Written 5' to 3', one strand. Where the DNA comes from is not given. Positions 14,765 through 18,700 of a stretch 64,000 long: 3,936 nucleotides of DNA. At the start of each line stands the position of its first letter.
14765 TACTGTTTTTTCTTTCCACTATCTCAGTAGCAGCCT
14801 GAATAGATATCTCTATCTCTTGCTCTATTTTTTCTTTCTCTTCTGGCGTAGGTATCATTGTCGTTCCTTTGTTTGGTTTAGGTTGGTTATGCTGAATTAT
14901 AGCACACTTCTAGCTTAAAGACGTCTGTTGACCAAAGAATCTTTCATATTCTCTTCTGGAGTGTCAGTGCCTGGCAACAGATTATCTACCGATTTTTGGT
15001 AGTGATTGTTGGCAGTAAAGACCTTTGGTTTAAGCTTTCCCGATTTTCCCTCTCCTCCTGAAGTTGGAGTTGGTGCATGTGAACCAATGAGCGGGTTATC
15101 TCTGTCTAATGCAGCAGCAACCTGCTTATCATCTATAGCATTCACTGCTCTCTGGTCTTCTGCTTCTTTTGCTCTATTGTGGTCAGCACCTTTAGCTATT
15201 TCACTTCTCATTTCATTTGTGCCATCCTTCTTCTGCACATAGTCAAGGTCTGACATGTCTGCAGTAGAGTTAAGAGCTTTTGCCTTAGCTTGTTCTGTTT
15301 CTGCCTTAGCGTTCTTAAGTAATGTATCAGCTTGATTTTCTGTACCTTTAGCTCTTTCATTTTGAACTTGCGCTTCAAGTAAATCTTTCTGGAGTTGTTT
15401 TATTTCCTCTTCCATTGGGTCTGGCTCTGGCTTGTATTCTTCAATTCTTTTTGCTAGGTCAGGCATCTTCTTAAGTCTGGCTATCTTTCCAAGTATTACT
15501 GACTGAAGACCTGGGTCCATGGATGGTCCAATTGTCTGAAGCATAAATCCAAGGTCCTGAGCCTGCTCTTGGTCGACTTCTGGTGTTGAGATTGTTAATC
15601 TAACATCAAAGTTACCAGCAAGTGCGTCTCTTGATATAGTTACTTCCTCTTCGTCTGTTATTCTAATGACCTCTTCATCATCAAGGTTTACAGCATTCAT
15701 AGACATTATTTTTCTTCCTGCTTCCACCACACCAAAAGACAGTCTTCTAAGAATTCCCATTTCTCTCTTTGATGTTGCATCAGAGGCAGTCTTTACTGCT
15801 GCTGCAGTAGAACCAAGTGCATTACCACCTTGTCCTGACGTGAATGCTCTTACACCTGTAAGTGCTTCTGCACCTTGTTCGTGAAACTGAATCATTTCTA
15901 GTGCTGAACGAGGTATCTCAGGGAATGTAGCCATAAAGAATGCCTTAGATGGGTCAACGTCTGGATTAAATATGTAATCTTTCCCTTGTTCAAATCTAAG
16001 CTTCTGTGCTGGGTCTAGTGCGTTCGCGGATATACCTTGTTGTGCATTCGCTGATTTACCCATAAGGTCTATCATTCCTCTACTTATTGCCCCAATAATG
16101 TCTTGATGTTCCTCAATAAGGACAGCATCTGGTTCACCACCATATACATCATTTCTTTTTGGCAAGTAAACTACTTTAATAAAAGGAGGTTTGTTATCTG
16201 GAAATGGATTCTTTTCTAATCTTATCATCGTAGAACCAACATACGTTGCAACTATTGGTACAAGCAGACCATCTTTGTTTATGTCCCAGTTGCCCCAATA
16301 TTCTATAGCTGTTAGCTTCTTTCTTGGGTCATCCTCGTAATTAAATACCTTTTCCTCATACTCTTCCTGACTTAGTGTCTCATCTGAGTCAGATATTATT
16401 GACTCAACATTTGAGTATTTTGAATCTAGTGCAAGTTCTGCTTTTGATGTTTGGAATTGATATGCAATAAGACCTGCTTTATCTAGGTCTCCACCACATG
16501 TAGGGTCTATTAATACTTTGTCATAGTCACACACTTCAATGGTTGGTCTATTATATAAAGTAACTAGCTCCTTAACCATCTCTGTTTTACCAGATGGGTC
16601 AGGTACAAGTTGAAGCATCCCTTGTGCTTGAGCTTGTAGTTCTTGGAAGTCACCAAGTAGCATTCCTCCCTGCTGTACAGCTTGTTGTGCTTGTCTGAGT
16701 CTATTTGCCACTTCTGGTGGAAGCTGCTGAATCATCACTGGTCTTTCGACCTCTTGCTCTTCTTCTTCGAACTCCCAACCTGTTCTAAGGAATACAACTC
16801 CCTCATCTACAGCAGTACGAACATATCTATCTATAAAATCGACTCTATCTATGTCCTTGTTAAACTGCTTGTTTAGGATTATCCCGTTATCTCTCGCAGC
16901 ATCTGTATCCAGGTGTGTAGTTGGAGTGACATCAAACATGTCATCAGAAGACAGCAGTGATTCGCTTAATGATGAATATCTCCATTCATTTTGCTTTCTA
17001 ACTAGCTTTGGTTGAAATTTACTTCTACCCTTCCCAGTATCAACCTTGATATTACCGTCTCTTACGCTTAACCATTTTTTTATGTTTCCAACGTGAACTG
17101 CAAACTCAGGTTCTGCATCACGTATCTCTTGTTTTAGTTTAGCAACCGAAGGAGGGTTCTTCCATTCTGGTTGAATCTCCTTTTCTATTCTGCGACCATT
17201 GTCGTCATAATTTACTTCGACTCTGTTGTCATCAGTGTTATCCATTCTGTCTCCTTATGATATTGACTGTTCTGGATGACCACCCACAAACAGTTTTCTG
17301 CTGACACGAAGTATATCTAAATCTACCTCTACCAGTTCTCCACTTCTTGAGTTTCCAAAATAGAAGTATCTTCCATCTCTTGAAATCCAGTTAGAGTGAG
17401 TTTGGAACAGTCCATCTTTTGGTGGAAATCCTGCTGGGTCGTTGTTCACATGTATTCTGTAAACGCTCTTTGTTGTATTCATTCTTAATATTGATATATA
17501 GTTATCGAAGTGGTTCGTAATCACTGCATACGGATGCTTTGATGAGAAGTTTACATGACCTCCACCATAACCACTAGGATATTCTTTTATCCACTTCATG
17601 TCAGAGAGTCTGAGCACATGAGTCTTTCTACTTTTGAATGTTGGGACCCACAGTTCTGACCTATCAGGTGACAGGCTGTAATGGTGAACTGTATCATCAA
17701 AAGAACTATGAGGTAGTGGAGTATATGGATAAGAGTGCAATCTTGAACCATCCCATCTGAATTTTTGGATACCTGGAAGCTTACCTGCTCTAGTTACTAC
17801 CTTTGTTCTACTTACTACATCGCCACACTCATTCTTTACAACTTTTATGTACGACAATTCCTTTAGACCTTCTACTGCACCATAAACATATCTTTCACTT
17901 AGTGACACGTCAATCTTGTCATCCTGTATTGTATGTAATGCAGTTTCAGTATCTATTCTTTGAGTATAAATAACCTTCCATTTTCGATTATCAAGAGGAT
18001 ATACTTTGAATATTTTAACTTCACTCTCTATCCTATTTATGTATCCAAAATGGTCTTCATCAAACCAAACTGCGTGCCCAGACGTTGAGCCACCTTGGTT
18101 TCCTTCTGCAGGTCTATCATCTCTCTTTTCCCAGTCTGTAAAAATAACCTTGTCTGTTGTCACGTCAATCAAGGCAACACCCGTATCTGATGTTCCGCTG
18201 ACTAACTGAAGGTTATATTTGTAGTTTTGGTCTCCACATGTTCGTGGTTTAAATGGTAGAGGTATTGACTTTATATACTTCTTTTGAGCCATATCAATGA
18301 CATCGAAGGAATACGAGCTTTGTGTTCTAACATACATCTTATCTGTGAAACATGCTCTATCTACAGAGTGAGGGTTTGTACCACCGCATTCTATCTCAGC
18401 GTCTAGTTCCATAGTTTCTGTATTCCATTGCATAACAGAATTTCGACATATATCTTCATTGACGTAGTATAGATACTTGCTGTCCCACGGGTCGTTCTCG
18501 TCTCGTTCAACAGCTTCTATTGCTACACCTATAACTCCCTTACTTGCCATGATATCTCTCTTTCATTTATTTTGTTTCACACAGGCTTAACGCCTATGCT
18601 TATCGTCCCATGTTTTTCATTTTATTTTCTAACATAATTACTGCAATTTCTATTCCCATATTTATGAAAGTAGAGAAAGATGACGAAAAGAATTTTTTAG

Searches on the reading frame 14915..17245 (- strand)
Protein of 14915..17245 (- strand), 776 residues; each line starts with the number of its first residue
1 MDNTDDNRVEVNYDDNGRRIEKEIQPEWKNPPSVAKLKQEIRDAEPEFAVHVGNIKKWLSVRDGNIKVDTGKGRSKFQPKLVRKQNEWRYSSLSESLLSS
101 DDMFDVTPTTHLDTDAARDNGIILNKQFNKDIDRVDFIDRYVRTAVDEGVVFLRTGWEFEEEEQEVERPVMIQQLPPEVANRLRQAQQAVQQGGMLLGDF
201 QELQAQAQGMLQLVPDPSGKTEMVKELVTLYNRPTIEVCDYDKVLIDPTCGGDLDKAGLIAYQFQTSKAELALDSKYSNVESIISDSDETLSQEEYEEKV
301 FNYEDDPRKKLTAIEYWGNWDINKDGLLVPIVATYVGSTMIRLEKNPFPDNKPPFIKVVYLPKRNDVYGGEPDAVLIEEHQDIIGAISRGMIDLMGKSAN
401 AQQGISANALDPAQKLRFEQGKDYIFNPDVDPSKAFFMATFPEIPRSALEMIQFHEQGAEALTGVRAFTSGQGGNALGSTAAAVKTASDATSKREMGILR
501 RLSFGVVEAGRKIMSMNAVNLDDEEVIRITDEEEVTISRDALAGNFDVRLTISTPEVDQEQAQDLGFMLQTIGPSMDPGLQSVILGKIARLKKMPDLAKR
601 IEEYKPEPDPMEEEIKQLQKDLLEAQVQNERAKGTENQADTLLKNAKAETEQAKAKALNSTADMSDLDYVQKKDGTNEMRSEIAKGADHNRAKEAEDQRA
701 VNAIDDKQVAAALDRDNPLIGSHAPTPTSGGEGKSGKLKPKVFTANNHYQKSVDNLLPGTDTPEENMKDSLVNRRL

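Call 8: search_protein_families(library=pfam, proteins=[window:14915-17245:-], max_evalue=0.01)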
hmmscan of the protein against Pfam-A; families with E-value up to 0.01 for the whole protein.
window:14915-17245:- (776 aa): 1 family
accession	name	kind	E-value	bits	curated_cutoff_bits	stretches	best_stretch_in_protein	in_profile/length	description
PF23899.1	SU10_portal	-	1.4e-116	390.8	30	1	35-621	3-588/593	Phage SU10 portal protein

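Call 9: search_protein_families(library=phrogs, proteins=[window:14915-17245:-], max_evalue=0.01)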
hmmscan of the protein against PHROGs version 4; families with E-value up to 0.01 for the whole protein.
window:14915-17245:- (776 aa): 2 families
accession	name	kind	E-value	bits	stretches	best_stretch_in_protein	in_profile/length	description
phrog_1216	-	head and packaging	1.3e-197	659.7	1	21-708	4-691/714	portal protein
phrog_156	-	head and packaging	4.7e-16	59.3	1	333-702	274-663/681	portal protein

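Call 12: search_dna_similar(query=window:14915-17245:-, collection=phages, mode=protein, max_evalue=0.00001)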
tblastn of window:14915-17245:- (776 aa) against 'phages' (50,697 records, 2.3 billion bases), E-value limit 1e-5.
Records with a match: 481; places in all: 482; records where one place covers at least 80% of the query: 414.
Best place of each record, by identity: <60% 481.
By first word of the organism name: Vibrio 109; Pseudomonas 103; Escherichia 68; Klebsiella 29; Erwinia 21; Achromobacter 17; Rhizobium 16; Pectobacterium 14; Salmonella 11; Stenotrophomonas 10; and 24 more.
By host as written in the record: - 82; Pseudomonas aeruginosa 39; Escherichia coli 28; Vibrio breoganii 15; Klebsiella pneumoniae 14; Pseudomonas aeruginosa ATCC 27853 12; Achromobacter xylosoxidans I2BC 12; Pseudomonas aeruginosa PAO1 11; and 129 more.
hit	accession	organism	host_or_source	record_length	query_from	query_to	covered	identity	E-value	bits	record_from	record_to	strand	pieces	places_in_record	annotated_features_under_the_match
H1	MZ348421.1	Kosakonia phage Kc283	Kosakonia cowanii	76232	27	738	92%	44.4%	6e-171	552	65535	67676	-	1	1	portal protein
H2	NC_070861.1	Kosakonia phage Kc283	Kosakonia cowanii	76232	27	738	92%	44.4%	6e-171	552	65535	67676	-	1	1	portal protein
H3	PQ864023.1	Enterobacter phage vB_Ecl_SABI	Enterobacter cloacae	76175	27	724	90%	45.1%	8e-159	516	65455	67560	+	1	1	hypothetical protein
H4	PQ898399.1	Enterobacter phage SonariX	Enterobacter cloacae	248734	27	724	90%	45.1%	8e-159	516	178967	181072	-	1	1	hypothetical protein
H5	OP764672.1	Klebsiella phage VB_KpP_HS106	Klebsiella pneumoniae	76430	3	715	92%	44.0%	9e-169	545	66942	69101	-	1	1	hypothetical protein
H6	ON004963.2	Klebsiella phage GADU21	Klebsiella sp.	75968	3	715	92%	43.9%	1e-168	545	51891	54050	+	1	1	portal protein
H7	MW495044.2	Klebsiella phage vB_KpnP_P184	Klebsiella pneumoniae 184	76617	3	715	92%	43.9%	1e-168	545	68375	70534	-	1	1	putative portal protein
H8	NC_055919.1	Klebsiella phage vB_KpnP_P184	Klebsiella pneumoniae 184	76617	3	715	92%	43.9%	1e-168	545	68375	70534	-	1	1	portal protein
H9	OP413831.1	Klebsiella phage pKP-BM327-1.1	Klebsiella pneumoniae BM327-1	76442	3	715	92%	43.9%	4e-168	543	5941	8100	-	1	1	hypothetical protein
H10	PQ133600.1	Klebsiella phage P19-618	Klebsiella pneumoniae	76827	3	715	92%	43.9%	6e-168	543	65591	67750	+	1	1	hypothetical protein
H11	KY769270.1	Pectobacterium phage phiA41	Pectobacterium wasabiae SCC3193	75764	27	757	94%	42.7%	2e-168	544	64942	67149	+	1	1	hypothetical protein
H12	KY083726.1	Pectobacterium phage A38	Pectobacterium wasabiae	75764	27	757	94%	42.7%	2e-168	544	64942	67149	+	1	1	hypothetical protein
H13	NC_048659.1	Pectobacterium phage phiA41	Pectobacterium wasabiae SCC3193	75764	27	757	94%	42.7%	2e-168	544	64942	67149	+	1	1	portal protein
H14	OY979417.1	Klebsiella phage vB_Kpn_K17alpha62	-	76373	3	715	92%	43.7%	1e-167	542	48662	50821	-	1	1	single strand DNA binding protein | RuvC-like Holliday junction resolvase | Mu Gam-like end protection | unknown function | HNH endonuclease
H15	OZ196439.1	Vibrio phage K479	Seawater and oysters mix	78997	22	680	85%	47.1%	4e-170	549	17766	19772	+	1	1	portal protein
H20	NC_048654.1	Pectobacterium phage vB_PatP_CB4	Pectobacterium atrosepticum DSM 30186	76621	27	724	90%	44.4%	5e-171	552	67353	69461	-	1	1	portal protein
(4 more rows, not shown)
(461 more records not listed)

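Call 13: get_annotated_region(hit=H20, flank=20000)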
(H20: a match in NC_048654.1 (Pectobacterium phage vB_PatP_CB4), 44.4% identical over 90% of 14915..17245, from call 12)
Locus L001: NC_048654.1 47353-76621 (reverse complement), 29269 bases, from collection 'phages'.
description: Pectobacterium phage vB_PatP_CB4, complete genome.
organism: Pectobacterium phage vB_PatP_CB4 (NCBI taxid 1958919)
taxonomy: Viruses; Duplodnaviria; Heunggongvirae; Uroviricota; Caudoviricetes; Schitoviridae; Cbunavirus; Cbunavirus CB4
host: Pectobacterium atrosepticum DSM 30186; source: soil from potato fields; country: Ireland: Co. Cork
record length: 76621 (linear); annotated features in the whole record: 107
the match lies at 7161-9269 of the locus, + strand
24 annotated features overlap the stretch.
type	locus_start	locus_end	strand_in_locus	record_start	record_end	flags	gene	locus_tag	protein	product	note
repeat_region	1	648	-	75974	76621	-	-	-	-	-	redundant terminal repeat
CDS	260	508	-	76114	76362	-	-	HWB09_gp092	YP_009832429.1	membrane protein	-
CDS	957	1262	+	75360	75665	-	-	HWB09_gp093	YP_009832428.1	hypothetical protein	-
CDS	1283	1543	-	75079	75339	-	-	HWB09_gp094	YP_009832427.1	hypothetical protein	similar to hypothetical protein [Pectobacterium carotovorum], WP_039558022.1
CDS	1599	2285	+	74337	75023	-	-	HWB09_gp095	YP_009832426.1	hypothetical protein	similar to N4 gp69-like protein [Pseudomonas phage LUZ7], YP_003358368.1; N4 gp69-like protein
CDS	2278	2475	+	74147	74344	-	-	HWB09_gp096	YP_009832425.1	hypothetical protein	-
CDS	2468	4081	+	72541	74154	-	-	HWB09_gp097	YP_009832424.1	terminase large subunit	similar to terminase large subunit [Pseudomonas phage YH30], AKC04765.1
CDS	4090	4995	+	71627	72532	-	-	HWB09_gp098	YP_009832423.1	virion structural protein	similar to putative tail protein [Pseudomonas phage YH30], AKC04766.1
CDS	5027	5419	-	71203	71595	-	-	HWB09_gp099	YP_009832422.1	hypothetical protein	similar to gp48 [Escherichia phage N4], YP_950526.1; N4 gp48-like protein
CDS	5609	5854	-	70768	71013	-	-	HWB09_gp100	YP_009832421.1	hypothetical protein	hypothetical protein ABY59_00032 [Enterobacter phage phiEap-2], ALA45581.1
tRNA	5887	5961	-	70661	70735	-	-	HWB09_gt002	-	tRNA-Gln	tRNA-Gln; anticodon TTG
tRNA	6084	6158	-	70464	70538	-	-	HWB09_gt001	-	tRNA-Asn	tRNA-Asn; anticodon GTT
CDS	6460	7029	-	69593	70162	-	-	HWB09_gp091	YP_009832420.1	MazG-like pyrophosphatase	similar to putative nucleoside triphosphate pyrophosphohydrolase [Serratia phage phiMAM1], YP_007349061.1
CDS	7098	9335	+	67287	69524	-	-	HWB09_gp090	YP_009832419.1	portal protein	similar to N4 gp59-like protein [Pseudomonas phage LUZ7], YP_003358364.1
CDS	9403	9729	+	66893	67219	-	-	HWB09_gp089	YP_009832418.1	hypothetical protein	similar to hypothetical protein [Pseudomonas phage LUZ7], YP_003358363.1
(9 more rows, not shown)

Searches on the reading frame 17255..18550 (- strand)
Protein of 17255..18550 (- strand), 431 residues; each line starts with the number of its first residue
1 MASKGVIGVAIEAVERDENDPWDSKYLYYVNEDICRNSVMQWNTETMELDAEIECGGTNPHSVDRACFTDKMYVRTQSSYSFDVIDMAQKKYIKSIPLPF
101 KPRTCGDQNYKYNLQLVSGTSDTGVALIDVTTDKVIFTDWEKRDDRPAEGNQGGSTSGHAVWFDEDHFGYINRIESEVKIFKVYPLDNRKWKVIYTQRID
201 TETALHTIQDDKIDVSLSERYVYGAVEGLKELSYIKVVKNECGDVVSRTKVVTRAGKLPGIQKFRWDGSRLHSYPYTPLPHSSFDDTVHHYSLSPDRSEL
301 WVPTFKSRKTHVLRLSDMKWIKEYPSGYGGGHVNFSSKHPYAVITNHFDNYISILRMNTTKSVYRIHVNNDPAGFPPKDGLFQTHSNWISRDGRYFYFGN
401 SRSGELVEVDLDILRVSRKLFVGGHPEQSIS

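Call 8: search_protein_families(library=pfam, proteins=[window:17255-18550:-], max_evalue=0.01)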
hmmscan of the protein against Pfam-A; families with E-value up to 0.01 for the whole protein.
window:17255-18550:- (431 aa): 1 family
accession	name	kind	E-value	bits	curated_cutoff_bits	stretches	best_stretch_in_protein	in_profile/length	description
PF10282.15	Lactonase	-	0.00027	20.7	21.7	0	281-400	138-262/344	Lactonase, 7-bladed beta-propeller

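Call 104: search_protein_families(library=phrogs, proteins=[window:17255-18550:-], max_evalue=0.001)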
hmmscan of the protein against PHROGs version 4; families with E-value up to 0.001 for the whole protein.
window:17255-18550:- (431 aa): 0 families
